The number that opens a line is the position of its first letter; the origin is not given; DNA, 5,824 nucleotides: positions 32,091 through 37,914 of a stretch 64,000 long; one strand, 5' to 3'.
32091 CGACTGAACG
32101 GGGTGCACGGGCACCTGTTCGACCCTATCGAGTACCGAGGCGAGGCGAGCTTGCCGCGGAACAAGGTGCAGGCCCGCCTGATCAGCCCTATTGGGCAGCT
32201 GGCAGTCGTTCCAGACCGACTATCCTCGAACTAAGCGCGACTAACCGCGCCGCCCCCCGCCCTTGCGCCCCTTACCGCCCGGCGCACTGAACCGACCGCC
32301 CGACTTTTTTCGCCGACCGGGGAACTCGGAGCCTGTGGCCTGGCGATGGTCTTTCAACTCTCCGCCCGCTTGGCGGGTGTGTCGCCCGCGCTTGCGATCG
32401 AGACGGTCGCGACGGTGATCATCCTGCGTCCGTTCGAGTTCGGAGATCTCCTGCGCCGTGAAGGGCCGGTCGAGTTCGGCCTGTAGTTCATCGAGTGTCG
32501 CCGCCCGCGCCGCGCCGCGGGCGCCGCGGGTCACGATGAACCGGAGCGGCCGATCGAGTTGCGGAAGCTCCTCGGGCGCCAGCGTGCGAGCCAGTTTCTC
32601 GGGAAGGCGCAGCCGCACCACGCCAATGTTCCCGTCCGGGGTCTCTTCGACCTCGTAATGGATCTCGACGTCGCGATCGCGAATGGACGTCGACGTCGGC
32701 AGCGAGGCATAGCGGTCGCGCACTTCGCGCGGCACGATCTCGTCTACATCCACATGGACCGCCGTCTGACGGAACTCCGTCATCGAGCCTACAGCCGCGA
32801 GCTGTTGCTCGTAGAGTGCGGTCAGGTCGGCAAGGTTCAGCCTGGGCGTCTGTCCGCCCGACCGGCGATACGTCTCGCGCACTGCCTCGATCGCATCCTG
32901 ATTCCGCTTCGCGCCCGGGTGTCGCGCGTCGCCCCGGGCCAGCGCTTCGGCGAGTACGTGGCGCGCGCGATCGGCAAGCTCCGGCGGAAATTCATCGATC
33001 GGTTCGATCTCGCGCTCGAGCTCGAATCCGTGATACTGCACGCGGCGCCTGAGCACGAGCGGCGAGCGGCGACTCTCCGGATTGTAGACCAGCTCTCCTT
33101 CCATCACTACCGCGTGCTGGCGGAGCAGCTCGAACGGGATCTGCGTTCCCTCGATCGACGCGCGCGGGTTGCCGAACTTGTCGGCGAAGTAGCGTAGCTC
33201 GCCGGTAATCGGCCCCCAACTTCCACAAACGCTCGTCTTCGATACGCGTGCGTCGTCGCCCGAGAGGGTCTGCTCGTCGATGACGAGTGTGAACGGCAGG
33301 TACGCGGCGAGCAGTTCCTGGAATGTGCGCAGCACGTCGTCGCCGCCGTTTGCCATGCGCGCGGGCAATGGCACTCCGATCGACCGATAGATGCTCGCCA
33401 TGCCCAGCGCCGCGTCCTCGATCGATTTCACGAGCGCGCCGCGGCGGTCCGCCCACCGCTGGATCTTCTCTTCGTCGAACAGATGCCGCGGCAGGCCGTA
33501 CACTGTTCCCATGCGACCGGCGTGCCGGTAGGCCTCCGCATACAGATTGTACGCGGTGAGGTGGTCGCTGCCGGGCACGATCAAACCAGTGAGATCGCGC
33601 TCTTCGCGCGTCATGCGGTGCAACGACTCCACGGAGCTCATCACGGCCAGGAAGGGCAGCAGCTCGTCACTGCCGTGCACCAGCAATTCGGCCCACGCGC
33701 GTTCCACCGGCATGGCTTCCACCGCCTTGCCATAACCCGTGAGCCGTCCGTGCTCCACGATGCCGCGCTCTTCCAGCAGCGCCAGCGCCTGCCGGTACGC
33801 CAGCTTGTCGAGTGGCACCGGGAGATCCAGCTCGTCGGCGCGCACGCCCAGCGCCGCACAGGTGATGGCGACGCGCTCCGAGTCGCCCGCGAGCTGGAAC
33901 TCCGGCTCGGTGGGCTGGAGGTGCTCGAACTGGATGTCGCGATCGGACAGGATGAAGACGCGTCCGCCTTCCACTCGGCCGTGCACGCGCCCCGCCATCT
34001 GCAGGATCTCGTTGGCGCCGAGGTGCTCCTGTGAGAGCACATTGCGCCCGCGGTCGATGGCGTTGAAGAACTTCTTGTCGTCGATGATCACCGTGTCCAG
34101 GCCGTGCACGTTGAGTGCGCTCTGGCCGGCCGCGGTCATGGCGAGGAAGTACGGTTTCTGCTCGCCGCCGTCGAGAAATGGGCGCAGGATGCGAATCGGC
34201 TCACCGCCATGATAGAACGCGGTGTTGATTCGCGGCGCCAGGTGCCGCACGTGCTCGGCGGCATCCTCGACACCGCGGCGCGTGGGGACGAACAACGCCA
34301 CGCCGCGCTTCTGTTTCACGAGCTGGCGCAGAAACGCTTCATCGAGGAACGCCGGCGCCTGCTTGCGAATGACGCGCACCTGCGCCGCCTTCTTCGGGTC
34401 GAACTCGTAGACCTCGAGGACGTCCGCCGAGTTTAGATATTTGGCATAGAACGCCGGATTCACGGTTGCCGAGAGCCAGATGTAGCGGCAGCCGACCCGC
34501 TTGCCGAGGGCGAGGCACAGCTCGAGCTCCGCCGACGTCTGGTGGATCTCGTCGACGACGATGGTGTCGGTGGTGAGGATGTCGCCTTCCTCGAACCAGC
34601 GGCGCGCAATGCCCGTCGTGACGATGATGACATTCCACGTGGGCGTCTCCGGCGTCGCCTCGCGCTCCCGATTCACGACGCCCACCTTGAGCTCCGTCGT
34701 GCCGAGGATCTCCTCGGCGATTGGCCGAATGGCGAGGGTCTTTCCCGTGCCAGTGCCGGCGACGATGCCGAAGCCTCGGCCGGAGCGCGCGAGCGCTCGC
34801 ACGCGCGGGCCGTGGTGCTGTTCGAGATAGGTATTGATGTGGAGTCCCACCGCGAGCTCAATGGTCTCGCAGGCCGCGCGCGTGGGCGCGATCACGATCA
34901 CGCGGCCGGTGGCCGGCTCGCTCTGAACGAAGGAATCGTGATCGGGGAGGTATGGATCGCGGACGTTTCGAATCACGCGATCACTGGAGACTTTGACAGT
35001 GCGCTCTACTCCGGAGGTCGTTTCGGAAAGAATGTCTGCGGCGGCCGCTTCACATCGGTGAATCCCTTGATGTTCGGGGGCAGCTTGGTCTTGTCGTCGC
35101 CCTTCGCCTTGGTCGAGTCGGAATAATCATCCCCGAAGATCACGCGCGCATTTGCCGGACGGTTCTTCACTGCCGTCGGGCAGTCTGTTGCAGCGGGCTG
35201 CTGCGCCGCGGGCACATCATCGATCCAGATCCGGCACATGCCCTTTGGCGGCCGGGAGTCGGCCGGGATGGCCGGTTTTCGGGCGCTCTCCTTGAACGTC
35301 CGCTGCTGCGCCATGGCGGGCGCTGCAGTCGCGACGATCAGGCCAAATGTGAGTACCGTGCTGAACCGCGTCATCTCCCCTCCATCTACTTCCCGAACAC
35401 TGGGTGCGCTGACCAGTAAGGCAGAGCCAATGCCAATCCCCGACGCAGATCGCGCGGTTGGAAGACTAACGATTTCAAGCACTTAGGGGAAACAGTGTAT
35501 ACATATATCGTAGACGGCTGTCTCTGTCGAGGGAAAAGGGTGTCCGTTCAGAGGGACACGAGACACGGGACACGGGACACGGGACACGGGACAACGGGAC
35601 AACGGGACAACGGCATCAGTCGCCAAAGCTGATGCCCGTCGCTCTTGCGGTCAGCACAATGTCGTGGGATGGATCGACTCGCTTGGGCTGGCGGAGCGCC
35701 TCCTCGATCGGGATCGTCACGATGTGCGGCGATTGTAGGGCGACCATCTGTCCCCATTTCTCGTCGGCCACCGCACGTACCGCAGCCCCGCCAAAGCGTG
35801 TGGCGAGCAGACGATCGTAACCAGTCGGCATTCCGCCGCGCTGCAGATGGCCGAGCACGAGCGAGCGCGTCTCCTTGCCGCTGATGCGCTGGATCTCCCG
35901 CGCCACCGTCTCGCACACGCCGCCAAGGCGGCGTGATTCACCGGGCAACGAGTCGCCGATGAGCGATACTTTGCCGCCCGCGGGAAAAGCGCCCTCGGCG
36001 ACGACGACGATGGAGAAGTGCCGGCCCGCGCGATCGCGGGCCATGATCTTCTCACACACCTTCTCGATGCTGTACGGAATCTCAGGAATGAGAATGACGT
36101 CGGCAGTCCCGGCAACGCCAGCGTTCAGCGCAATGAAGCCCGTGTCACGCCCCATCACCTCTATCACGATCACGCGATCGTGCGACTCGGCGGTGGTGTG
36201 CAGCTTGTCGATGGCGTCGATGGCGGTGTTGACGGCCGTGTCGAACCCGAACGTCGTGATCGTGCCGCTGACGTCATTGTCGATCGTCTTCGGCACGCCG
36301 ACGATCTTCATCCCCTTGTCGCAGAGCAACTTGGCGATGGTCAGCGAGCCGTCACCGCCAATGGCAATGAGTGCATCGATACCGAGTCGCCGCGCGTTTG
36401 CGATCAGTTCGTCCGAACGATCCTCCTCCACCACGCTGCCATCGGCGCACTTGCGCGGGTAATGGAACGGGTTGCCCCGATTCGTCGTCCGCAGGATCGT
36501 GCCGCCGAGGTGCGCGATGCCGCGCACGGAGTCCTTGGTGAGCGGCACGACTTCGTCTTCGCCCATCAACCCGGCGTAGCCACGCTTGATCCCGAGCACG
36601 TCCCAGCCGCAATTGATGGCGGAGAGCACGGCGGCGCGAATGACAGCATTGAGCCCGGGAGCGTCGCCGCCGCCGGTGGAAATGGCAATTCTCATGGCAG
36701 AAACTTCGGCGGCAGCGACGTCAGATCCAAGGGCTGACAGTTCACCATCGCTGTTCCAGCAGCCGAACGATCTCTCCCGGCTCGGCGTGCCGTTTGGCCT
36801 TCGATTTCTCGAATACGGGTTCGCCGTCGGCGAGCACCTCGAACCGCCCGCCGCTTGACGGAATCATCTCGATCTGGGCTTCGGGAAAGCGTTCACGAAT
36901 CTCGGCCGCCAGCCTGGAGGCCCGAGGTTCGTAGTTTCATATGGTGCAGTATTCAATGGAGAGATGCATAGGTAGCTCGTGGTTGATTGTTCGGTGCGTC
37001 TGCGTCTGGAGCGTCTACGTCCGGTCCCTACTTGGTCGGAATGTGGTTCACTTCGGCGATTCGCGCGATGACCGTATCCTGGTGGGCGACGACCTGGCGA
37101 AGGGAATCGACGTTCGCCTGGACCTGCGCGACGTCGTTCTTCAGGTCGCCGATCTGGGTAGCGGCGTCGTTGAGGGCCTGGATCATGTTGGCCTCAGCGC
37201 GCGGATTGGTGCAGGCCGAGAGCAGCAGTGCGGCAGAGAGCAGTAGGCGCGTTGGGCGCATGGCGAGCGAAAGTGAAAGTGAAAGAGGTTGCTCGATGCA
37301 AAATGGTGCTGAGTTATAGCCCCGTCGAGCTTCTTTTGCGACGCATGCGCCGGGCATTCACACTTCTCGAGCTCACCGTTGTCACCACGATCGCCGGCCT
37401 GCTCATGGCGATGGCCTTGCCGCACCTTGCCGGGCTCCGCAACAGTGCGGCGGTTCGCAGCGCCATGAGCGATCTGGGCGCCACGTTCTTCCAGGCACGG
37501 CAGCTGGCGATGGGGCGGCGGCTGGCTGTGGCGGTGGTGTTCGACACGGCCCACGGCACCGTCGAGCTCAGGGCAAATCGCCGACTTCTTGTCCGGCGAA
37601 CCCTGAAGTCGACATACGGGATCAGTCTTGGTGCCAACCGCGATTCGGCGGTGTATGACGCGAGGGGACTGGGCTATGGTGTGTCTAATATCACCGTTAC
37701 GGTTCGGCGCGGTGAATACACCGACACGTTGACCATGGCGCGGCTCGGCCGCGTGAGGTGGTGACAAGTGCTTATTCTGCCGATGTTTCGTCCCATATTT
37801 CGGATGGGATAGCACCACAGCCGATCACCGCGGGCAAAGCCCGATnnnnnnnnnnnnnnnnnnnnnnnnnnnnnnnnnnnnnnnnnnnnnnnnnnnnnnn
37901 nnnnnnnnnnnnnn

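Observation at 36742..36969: Unannotated SelW/Rdx-type selenoprotein gene with in-frame UGA and SECIS-like hairpin, upstream of pfkA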

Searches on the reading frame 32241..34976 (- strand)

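Call 24: search_protein_families(library=pfam, proteins=[window:32241-34976:-], max_evalue=0.001)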
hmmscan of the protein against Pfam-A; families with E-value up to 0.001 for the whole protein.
window:32241-34976:- (911 aa): 2 families
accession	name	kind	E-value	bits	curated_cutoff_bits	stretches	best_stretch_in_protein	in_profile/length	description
PF00270.35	DEAD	-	3.5e-07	30.5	26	0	111-173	94-161/167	DEAD/DEAH box helicase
PF00271.37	Helicase_C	-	0.00017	22.2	23.5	1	216-332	6-107/110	Helicase conserved C-terminal domain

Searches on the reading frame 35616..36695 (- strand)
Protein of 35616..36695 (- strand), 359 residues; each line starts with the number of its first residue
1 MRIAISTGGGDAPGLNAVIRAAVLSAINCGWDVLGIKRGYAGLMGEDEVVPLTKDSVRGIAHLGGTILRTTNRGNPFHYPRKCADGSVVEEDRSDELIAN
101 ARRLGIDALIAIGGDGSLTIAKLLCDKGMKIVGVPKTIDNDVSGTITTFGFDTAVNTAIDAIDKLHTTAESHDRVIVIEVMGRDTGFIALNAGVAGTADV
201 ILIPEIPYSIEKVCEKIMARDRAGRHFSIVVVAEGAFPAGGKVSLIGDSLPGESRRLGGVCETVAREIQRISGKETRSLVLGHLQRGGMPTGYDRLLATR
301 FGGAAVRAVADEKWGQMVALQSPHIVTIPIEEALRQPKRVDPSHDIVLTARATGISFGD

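Call 12: find_encoding_contigs(protein=window:35616-36695:-, flank=10000, max_places=6)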
Protein window:35616-36695:- (359 aa): no gene with exactly this product is on record in the collection.
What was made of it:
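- Tried and rejected: Source contig: an exact look-up of the window's PfkA to locate the source contig found nothing on record (call 12).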

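Call 24: search_protein_families(library=pfam, proteins=[window:35616-36695:-], max_evalue=0.001)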
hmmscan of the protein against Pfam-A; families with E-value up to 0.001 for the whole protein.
window:35616-36695:- (359 aa): 1 family
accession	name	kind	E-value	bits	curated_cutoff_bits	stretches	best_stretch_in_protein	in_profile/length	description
PF00365.25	PFK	-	7e-103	344.2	30.9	1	2-308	1-276/277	Phosphofructokinase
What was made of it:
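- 35616..36695 (-): pfkA (6-phosphofructokinase), 46 nt downstream on the same strand; probable co-transcribed neighbour. PF00365 E=7e-103 (call 24).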

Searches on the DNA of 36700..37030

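Call 67: search_rna_families(source=window, start=36700, end=37030, threshold=evalue, max_evalue=10)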
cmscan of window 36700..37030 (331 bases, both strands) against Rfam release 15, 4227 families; matches with E-value up to 10: 0.
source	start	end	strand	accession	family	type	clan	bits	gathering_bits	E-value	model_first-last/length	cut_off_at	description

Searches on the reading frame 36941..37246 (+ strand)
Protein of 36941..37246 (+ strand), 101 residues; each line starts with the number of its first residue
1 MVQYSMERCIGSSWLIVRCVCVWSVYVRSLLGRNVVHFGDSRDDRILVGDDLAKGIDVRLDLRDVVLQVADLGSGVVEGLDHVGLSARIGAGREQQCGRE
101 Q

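Call 50: search_protein_families(library=pfam, proteins=[window:36941-37246:+], max_evalue=0.001)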
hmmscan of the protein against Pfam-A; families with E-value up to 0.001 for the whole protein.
window:36941-37246:+ (101 aa): 0 families

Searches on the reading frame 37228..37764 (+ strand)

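Call 50: search_protein_families(library=pfam, proteins=[window:37228-37764:+], max_evalue=0.001)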
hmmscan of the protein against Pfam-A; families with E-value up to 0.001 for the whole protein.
window:37228-37764:+ (178 aa): 1 family
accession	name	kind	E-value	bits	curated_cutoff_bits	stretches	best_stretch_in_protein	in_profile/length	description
PF07963.17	N_methyl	-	7.1e-06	25.8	21.2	1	38-64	1-27/27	Prokaryotic N-terminal methylation motif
